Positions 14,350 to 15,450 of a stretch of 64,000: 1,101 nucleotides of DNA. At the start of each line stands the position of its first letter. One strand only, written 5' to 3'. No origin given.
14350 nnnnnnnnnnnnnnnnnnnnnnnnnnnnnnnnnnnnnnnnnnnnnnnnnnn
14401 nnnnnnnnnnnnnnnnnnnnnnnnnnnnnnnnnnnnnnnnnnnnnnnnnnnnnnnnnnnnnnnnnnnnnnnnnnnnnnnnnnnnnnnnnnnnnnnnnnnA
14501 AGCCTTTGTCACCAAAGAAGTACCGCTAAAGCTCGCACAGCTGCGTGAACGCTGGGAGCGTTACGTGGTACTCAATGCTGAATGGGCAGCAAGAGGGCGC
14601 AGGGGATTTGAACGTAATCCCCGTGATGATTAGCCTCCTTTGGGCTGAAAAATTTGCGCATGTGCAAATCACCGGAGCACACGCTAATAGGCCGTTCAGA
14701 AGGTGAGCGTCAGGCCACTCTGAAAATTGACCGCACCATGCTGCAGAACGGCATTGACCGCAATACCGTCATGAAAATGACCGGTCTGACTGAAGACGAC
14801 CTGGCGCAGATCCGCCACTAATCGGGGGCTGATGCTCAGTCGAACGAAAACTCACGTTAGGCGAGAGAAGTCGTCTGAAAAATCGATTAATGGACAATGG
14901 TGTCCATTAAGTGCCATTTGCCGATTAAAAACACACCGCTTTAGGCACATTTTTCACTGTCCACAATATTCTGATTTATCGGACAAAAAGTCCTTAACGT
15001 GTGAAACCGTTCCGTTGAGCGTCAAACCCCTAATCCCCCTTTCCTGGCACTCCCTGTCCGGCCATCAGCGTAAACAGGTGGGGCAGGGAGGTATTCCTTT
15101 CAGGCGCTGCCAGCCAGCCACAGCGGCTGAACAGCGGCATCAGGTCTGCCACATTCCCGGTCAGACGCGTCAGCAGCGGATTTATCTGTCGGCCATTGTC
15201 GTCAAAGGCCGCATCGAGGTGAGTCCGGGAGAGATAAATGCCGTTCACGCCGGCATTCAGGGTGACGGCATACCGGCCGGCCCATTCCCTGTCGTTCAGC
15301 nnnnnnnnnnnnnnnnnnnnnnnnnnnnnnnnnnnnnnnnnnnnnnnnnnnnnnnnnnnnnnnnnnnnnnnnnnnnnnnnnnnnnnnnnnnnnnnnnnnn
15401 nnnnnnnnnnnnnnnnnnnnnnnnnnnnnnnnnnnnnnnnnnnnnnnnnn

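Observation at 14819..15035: IS101-like 207-bp Tn3-derived miniature element inserted exactly between two convergent genes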

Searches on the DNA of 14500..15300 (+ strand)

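Call 5: search_dna_similar(query=window:14824-15030:+, collection=plasmids, mode=near, max_rows=30, rows=spread)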
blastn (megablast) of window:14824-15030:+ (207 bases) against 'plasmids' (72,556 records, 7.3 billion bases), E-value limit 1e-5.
Records with a match: 330; places in all: 359; records where one place covers at least 80% of the query: 317.
Best place of each record, by identity: >=99% 234; 95-99% 4; 90-95% 12; 80-90% 79; 60-80% 1.
By first word of the organism name: Klebsiella 220; Yersinia 63; Escherichia 22; Citrobacter 7; Salmonella 6; Raoultella 2; Enterobacter 2; Serratia 2; Enterobacteriaceae 1; Shigella 1; and 4 more.
By predicted mobility (MOB-suite, as given by PLSDB): conjugative 216; non-mobilizable 81; mobilizable 33.
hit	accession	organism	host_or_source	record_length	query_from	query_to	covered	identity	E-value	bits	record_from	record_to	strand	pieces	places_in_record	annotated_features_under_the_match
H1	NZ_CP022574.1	Klebsiella pneumoniae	Homo sapiens,rectal swab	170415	1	207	100%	100.0%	5e-104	383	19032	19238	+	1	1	DUF2913 family protein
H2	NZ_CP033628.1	Klebsiella pneumoniae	Homo sapiens,rectal swab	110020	1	207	100%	100.0%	5e-104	383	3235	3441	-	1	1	DUF2913 family protein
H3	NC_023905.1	Klebsiella pneumoniae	-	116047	1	207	100%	100.0%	5e-104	383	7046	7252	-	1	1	DUF2913 family protein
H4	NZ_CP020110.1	Klebsiella pneumoniae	-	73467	1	207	100%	100.0%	5e-104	383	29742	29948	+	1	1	none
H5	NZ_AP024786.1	Klebsiella pneumoniae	Homo sapiens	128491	1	207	100%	100.0%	5e-104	383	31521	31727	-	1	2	none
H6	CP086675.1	Klebsiella pneumoniae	Homo sapiens,Cell culture,trachea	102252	1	207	100%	100.0%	5e-104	383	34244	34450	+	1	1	DUF2913 family protein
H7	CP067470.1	Klebsiella pneumoniae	Homo sapiens,urine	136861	1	207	100%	100.0%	5e-104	383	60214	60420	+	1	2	DUF2913 family protein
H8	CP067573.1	Klebsiella pneumoniae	Homo sapiens,other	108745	1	207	100%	100.0%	5e-104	383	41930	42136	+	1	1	DUF2913 family protein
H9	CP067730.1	Klebsiella pneumoniae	Homo sapiens,blood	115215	1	207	100%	100.0%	5e-104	383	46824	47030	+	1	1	DUF2913 family protein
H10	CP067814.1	Klebsiella pneumoniae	Homo sapiens,urine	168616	1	207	100%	100.0%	5e-104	383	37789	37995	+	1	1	DUF2913 family protein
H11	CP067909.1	Klebsiella pneumoniae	Homo sapiens,urine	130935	1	207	100%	100.0%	5e-104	383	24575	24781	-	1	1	DUF2913 family protein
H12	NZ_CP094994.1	Klebsiella pneumoniae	Homo sapiens,Cell culture,intestine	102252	1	207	100%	100.0%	5e-104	383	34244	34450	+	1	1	DUF2913 family protein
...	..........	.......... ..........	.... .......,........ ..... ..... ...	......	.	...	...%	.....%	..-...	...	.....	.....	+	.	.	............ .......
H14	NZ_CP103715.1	Klebsiella pneumoniae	Homo sapiens,blood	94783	1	207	100%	100.0%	5e-104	383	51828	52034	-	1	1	none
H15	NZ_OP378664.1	Klebsiella pneumoniae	-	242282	1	207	100%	100.0%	5e-104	383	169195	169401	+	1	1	none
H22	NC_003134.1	Yersinia pestis CO92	-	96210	1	207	100%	89.9%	5e-69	267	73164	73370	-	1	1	none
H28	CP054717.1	Salmonella enterica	-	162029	7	207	97%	89.6%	1e-65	255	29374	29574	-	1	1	none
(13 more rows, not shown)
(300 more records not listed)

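Call 6: get_annotated_region(hit=H3, flank=9000)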
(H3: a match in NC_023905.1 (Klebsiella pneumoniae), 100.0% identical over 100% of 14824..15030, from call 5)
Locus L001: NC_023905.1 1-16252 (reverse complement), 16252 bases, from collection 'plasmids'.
description: Klebsiella pneumoniae plasmid pGR-1870, complete sequence
organism: Klebsiella pneumoniae (NCBI taxid 573)
taxonomy: Bacteria; Pseudomonadota; Gammaproteobacteria; Enterobacterales; Enterobacteriaceae; Klebsiella; Klebsiella pneumoniae
host: -; source: -; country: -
typing (MOB-suite, as given by PLSDB): conjugative; replicon IncFIB,IncFII,rep_cluster_2183; relaxase MOBF,MOBF; mating-pair formation MPF_F
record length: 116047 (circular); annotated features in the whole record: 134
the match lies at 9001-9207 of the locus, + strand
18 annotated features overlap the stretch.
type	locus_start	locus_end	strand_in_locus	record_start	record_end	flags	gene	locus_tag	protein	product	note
CDS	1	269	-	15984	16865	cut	-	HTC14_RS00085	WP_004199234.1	carbapenem-hydrolyzing class A beta-lactamase KPC-2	-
predicted_resistance_gene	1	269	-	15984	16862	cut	blaKPC-2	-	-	carbapenem-hydrolyzing class A beta-lactamase KPC-2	predicted by amrfinderplus; class BETA-LACTAM; identity 100.0%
CDS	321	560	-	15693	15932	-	-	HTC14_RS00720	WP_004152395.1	hypothetical protein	-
CDS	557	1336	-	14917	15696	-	istB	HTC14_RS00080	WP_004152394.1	IS21-like element ISKpn7 family helper ATPase IstB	-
CDS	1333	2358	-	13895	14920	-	istA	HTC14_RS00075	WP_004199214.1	IS21 family transposase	-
CDS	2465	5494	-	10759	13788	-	tnpA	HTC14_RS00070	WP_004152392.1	Tn3-like element Tn4401 family transposase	GO:0006313 - DNA transposition [Evidence IEA]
CDS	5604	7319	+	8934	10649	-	tnpR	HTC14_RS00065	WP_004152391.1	Tn3-like element Tn4401 family resolvase TnpR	-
CDS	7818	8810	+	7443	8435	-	-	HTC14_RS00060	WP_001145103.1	hypothetical protein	-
CDS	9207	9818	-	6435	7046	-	-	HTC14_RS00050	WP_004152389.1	DUF2913 family protein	-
CDS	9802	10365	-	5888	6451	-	-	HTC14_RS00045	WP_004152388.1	ProQ/FINO family protein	-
CDS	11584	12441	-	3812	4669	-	repA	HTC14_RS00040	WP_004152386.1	incFII family plasmid replication initiator RepA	GO:0006276 - plasmid maintenance [Evidence IEA]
CDS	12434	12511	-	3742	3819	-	tap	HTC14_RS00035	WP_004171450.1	RepA leader peptide Tap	GO:0006276 - plasmid maintenance [Evidence IEA]; GO:0031556 - transcriptional attenuation by ribosome [Evidence IEA]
CDS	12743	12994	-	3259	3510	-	-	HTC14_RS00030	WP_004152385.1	replication regulatory protein RepA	-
CDS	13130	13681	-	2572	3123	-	-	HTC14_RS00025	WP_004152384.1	phospholipase D family protein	-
CDS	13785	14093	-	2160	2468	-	-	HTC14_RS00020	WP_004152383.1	hypothetical protein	-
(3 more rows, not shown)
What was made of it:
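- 15030..15641 (-): Right-flanking gene: DUF2913 family protein (203 aa). It is intact; its stop codon is regenerated by the insertion. RefSeq annotation of the identical plasmid pGR-1870 (call 6).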

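Call 7: get_annotated_region(hit=H22, flank=4000)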
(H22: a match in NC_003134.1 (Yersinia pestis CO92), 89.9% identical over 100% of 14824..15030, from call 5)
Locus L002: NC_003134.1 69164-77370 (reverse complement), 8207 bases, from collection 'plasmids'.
description: Yersinia pestis CO92 plasmid pMT1, complete sequence
organism: Yersinia pestis CO92 (NCBI taxid 214092)
taxonomy: Bacteria; Pseudomonadota; Gammaproteobacteria; Enterobacterales; Yersiniaceae; Yersinia; Yersinia pestis; Yersinia pestis CO92
host: -; source: -; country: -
typing (MOB-suite, as given by PLSDB): non-mobilizable; replicon IncFIB
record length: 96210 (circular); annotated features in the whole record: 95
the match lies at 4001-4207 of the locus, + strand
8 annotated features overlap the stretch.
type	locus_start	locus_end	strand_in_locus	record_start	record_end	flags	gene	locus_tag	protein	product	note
CDS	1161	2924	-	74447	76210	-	-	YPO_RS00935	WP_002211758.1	phospholipase D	-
CDS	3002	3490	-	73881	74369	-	-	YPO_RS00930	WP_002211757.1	phospholipase D family protein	-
CDS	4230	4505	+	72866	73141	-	-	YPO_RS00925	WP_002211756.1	hypothetical protein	-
CDS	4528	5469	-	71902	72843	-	-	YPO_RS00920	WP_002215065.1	Rpn family recombination-promoting nuclease/putative transposase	-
CDS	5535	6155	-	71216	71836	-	-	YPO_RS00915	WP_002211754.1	recombinase family protein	-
CDS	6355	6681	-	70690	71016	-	-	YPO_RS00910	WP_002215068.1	type II toxin-antitoxin system RelE/ParE family toxin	-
CDS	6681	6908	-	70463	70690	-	-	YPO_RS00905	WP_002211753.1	type II toxin-antitoxin system Phd/YefM family antitoxin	-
CDS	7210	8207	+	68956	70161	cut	-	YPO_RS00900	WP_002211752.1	AAA family ATPase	-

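Call 8: get_annotated_region(hit=H28, flank=4000)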
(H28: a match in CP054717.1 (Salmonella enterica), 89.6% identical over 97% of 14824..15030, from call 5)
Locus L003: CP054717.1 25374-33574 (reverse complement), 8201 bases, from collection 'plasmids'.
description: Salmonella enterica strain 85-0120 plasmid unnamed1, complete sequence
organism: Salmonella enterica (NCBI taxid 28901)
taxonomy: Bacteria; Pseudomonadota; Gammaproteobacteria; Enterobacterales; Enterobacteriaceae; Salmonella; Salmonella enterica
host: -; source: -; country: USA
typing (MOB-suite, as given by PLSDB): conjugative; replicon IncFIB,IncFII,IncFII; relaxase MOBP; mating-pair formation MPF_T
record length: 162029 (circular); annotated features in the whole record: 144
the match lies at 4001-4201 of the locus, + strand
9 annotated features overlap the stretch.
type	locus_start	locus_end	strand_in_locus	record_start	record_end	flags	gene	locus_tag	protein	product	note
CDS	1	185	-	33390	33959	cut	-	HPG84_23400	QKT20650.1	hypothetical protein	-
CDS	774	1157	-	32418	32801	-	exc2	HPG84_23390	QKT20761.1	Exc2 family lipoprotein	-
CDS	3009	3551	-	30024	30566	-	cui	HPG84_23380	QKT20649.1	colicin immunity protein Cui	-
CDS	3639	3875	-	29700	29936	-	-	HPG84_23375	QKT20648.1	type II toxin-antitoxin system CcdA family antitoxin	-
CDS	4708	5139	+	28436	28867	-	-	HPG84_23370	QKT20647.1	hypothetical protein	-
CDS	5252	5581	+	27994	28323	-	-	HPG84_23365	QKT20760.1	type II toxin-antitoxin system RelE/ParE family toxin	-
CDS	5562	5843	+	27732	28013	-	-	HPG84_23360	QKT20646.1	helix-turn-helix transcriptional regulator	-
CDS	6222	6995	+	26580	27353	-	-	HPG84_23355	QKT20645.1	sprT domain-containing protein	-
CDS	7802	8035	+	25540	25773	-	-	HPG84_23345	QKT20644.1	hypothetical protein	-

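Call 10: search_dna_similar(query=window:14824-15030:+, collection=plasmids, mode=distant, max_rows=60, rows=spread, max_evalue=0.001)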
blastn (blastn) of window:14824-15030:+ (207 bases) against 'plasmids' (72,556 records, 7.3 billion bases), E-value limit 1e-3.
The search stops at 5000 records and this limit was reached: more records match than are counted here, and every count below describes the 5000 best-scoring records only.
Records with a match: at least 5000; places in all: 8638; records where one place covers at least 80% of the query: 365.
Best place of each record, by identity: >=99% 234; 95-99% 4; 90-95% 331; 80-90% 3984; 60-80% 447.
By first word of the organism name: Klebsiella 1928; Escherichia 1653; Salmonella 656; Enterobacter 221; Citrobacter 117; Shigella 107; Yersinia 78; Pantoea 46; Aeromonas 29; Raoultella 25; and 29 more.
By predicted mobility (MOB-suite, as given by PLSDB): conjugative 3428; mobilizable 802; non-mobilizable 770.
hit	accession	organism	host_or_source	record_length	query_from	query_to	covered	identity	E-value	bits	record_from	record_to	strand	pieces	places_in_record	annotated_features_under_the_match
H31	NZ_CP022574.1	Klebsiella pneumoniae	Homo sapiens,rectal swab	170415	1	207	100%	100.0%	2e-101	374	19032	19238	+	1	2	DUF2913 family protein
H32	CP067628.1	Klebsiella pneumoniae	Homo sapiens,other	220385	1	207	100%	100.0%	2e-101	374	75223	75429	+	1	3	DUF2913 family protein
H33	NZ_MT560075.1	Klebsiella pneumoniae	-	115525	1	207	100%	100.0%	2e-101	374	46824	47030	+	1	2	DUF2913 family protein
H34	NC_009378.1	Yersinia pestis Pestoides F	-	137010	1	207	100%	89.9%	1e-72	279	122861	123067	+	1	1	none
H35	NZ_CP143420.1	Pantoea agglomerans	Phaseolus vulgaris,cell ...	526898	1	207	100%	77.2%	3e-43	181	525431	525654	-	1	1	none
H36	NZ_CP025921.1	Escherichia coli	Homo sapiens,stool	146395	18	162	70%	74.2%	5e-15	89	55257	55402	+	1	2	none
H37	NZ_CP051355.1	Salmonella enterica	swine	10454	18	162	70%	73.5%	6e-14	84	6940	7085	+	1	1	none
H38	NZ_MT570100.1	Klebsiella quasipneumoniae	-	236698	18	132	56%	75.0%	4e-10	73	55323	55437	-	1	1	none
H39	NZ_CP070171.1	Escherichia coli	Homo sapiens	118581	48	157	53%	77.3%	2e-13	83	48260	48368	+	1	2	none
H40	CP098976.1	Escherichia coli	culture,Pooled faeces sample collected ...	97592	19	114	46%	73.2%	3e-5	55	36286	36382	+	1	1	none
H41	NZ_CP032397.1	Salmonella enterica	cattle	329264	13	69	28%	89.5%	8e-12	77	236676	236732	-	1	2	none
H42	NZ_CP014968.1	Salmonella enterica subsp. enterica serovar Typhimurium ...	Homo sapiens,urine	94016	13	69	28%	89.5%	8e-12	77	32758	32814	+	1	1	none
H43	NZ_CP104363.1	Salmonella enterica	-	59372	13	69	28%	89.5%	8e-12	77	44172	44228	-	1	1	none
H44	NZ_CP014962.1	Salmonella enterica subsp. enterica serovar Typhimurium ...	-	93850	13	69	28%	89.5%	8e-12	77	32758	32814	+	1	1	none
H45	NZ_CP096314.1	Providencia sp. PROV170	Clinical or host-associated ...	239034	8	66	29%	81.7%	3e-5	56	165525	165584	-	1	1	none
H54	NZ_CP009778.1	Klebsiella pneumoniae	perirectal swab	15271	1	39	19%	89.7%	9e-5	54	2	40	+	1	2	Tn3-like element Tn3 family transposase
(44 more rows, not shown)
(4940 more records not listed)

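Call 11: get_annotated_region(hit=H37, flank=1500)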
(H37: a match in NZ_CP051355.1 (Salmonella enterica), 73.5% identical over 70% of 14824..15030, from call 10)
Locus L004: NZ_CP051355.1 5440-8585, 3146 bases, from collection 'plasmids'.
description: Salmonella enterica subsp. enterica serovar Worthington strain CVM 30148 plasmid p30148-2, complete sequence
organism: Salmonella enterica (NCBI taxid 1160769)
taxonomy: Bacteria; Pseudomonadota; Gammaproteobacteria; Enterobacterales; Enterobacteriaceae; Salmonella; Salmonella enterica
host: -; source: swine; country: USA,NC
typing (MOB-suite, as given by PLSDB): mobilizable; replicon rep_cluster_1787; relaxase MOBQ
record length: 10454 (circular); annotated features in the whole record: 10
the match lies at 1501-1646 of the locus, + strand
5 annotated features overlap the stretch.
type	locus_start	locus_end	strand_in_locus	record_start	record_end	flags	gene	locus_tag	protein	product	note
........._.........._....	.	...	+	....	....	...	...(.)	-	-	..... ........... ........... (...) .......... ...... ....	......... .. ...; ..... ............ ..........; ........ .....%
CDS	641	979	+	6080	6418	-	-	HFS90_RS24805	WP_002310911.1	hypothetical protein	-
CDS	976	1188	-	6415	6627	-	-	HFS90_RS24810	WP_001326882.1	hypothetical protein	-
CDS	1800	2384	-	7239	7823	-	-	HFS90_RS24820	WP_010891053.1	mobilization protein MobX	-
CDS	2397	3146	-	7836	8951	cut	mobA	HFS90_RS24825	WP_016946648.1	mobilization protein MobA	-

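Call 12: get_annotated_region(hit=H36, flank=3000)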
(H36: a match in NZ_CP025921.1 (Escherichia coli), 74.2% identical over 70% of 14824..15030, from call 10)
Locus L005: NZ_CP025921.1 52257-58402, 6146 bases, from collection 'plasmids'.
description: Escherichia coli strain 103605 plasmid p103605_146, complete sequence
organism: Escherichia coli (NCBI taxid 562)
taxonomy: Bacteria; Pseudomonadota; Gammaproteobacteria; Enterobacterales; Enterobacteriaceae; Escherichia; Escherichia coli
host: -; source: Homo sapiens,stool; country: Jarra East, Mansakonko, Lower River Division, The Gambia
typing (MOB-suite, as given by PLSDB): mobilizable; replicon IncFIA,IncFIC; mating-pair formation MPF_F
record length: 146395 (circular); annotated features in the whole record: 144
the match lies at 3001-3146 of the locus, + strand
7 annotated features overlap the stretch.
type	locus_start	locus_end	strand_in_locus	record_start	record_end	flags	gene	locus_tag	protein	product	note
CDS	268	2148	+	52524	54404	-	-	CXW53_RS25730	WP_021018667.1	colicin Ia central receptor-binding domain-containing protein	GO:0019835 - cytolysis [Evidence IEA]; GO:0050829 - defense response to Gram-negative bacterium [Evidence IEA]; ...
CDS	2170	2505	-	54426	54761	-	-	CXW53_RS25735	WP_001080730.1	colicin 1A immunity protein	-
CDS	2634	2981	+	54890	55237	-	-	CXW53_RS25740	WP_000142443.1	DUF6404 family protein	-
CDS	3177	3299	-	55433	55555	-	-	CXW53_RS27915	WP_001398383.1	hypothetical protein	-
CDS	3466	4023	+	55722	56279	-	-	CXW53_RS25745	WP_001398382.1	recombinase family protein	-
CDS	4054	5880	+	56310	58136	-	-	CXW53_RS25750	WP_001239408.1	AAA family ATPase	-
CDS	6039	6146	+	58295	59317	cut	-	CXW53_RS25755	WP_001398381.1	IS110 family transposase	-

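Call 13: get_annotated_region(hit=H35, flank=3000)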
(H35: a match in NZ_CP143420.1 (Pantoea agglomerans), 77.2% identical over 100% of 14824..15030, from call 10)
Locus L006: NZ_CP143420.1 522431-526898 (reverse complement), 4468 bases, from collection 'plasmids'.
description: Pantoea agglomerans strain CFBP13600 plasmid punamed1, complete sequence
organism: Pantoea agglomerans (NCBI taxid 549)
taxonomy: Bacteria; Pseudomonadota; Gammaproteobacteria; Enterobacterales; Erwiniaceae; Pantoea; Pantoea agglomerans
host: -; source: Phaseolus vulgaris,cell culture,Seed,Seed; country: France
typing (MOB-suite, as given by PLSDB): non-mobilizable; replicon rep_cluster_1232
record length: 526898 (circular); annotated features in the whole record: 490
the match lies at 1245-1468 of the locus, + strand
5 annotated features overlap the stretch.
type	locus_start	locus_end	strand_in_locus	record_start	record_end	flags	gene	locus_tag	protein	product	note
CDS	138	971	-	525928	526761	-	bglG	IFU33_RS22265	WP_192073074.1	BglG family transcription antiterminator LicT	GO:0006355 - regulation of DNA-templated transcription [Evidence IEA]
CDS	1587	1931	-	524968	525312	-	-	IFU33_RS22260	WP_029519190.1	YebG family protein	-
CDS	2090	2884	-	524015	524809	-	-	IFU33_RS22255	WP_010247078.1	SIR2 family protein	-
CDS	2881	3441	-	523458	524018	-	-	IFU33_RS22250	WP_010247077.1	non-canonical purine NTP pyrophosphatase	GO:0009143 - nucleoside triphosphate catabolic process [Evidence IEA]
CDS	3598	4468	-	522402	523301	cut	-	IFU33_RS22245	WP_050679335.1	ABC transporter substrate-binding protein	-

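Call 14: get_annotated_region(hit=H39, flank=3000)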
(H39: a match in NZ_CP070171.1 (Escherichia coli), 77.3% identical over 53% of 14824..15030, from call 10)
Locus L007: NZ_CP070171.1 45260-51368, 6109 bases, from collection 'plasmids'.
description: Escherichia coli strain FDAARGOS_1284 plasmid unnamed, complete sequence
organism: Escherichia coli (NCBI taxid 562)
taxonomy: Bacteria; Pseudomonadota; Gammaproteobacteria; Enterobacterales; Enterobacteriaceae; Escherichia; Escherichia coli
host: -; source: Homo sapiens; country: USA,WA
typing (MOB-suite, as given by PLSDB): conjugative; replicon IncFIA,IncFIB,IncFII,IncFII; relaxase MOBF; mating-pair formation MPF_F
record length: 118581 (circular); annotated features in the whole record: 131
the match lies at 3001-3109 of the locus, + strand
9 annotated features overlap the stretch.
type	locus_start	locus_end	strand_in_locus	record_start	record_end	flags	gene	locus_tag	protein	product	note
predicted_resistance_gene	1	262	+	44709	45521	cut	sul2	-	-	sulfonamide-resistant dihydropteroate synthase Sul2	predicted by amrfinderplus; class SULFONAMIDE; identity 100.0%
predicted_resistance_gene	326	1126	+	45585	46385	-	aph(3'')-Ib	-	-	aminoglycoside O-phosphotransferase APH(3'')-Ib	predicted by amrfinderplus; class AMINOGLYCOSIDE; identity 100.0%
CDS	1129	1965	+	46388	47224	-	-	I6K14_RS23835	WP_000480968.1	aminoglycoside O-phosphotransferase APH(6)-Id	-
predicted_resistance_gene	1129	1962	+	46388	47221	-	aph(6)-Id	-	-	aminoglycoside O-phosphotransferase APH(6)-Id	predicted by amrfinderplus; class AMINOGLYCOSIDE; identity 100.0%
CDS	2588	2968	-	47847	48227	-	-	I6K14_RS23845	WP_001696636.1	HTH domain-containing protein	-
CDS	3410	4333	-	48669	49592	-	-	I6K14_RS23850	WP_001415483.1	hypothetical protein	-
CDS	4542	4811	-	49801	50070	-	yacA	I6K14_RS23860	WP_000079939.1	type II toxin-antitoxin system antitoxin YacA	-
CDS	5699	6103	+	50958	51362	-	-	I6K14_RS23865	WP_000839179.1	transposase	GO:0006313 - DNA transposition [Evidence IEA]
CDS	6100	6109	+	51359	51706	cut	tnpB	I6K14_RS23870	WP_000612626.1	IS66 family insertion sequence element accessory protein TnpB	-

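Call 15: get_annotated_region(hit=H41, flank=3000)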
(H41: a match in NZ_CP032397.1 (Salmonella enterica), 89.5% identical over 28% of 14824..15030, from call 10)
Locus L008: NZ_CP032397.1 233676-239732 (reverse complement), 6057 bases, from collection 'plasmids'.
description: Salmonella enterica subsp. enterica serovar Dublin strain CVM 22429 plasmid p22429, complete sequence
organism: Salmonella enterica (NCBI taxid 98360)
taxonomy: Bacteria; Pseudomonadota; Gammaproteobacteria; Enterobacterales; Enterobacteriaceae; Salmonella; Salmonella enterica
host: -; source: cattle; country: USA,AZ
typing (MOB-suite, as given by PLSDB): conjugative; replicon IncC,IncFIB,IncFII,IncFII,IncX1; relaxase MOBF,MOBH,MOBH,MOBP; mating-pair formation MPF_F
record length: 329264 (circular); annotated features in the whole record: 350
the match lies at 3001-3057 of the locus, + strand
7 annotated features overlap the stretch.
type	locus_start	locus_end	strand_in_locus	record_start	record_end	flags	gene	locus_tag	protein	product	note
CDS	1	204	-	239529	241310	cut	spvB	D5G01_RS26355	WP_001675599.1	SPI-2 type III secretion system effector NAD(+)--protein-arginine ADP-ribosyltransferase SpvB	-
CDS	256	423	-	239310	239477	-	-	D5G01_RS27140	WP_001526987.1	hypothetical protein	-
CDS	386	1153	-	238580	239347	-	spvA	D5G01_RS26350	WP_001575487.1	virulence protein SpvA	-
CDS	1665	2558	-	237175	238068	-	spvR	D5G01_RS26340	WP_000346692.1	virulence genes transcriptional activator SpvR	-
CDS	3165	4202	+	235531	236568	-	-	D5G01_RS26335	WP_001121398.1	IS630 family transposase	-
CDS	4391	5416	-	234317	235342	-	-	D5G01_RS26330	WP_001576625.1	ExeA family protein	-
CDS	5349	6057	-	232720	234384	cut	-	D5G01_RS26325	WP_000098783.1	IS481 family transposase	-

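Call 40: get_annotated_region(hit=H54, flank=6000)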
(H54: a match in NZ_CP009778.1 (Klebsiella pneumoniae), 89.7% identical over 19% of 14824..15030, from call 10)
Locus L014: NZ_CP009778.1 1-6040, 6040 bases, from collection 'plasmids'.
description: Klebsiella pneumoniae subsp. pneumoniae strain KPNIH32 plasmid pKPN-c8b, complete sequence
organism: Klebsiella pneumoniae (NCBI taxid 72407)
taxonomy: Bacteria; Pseudomonadota; Gammaproteobacteria; Enterobacterales; Enterobacteriaceae; Klebsiella; Klebsiella pneumoniae
host: -; source: perirectal swab; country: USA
typing (MOB-suite, as given by PLSDB): mobilizable; replicon ColRNAI_rep_cluster_1857; relaxase MOBC
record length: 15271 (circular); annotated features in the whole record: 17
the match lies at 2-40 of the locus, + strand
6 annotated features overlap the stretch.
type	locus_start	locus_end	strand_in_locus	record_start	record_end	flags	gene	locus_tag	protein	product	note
CDS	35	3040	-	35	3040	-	-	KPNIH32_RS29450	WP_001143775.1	Tn3-like element Tn3 family transposase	GO:0006313 - DNA transposition [Evidence IEA]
CDS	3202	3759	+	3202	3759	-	-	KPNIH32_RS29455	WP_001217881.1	recombinase family protein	GO:0006310 - DNA recombination [Evidence IEA]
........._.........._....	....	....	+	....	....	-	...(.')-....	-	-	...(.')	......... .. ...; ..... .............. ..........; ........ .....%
predicted_resistance_gene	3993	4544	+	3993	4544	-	aac(6')-Ib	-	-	AAC(6')-Ib family aminoglycoside 6'-N-acetyltransferase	predicted by amrfinderplus; class AMINOGLYCOSIDE; identity 100.0%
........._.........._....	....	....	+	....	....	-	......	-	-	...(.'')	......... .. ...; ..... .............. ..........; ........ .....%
CDS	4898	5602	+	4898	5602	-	-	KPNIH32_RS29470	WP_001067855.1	IS6-like element IS26 family transposase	GO:0006313 - DNA transposition [Evidence IEA]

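Call 45: search_rna_families(source=window, start=14500, end=15300, threshold=evalue, max_evalue=1)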
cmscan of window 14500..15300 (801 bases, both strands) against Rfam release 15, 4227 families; matches with E-value up to 1: 0.
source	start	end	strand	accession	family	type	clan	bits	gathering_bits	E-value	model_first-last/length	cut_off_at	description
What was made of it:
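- Tried and rejected: Rfam scan of 14500-15300 at E<=1: no match (call 45).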
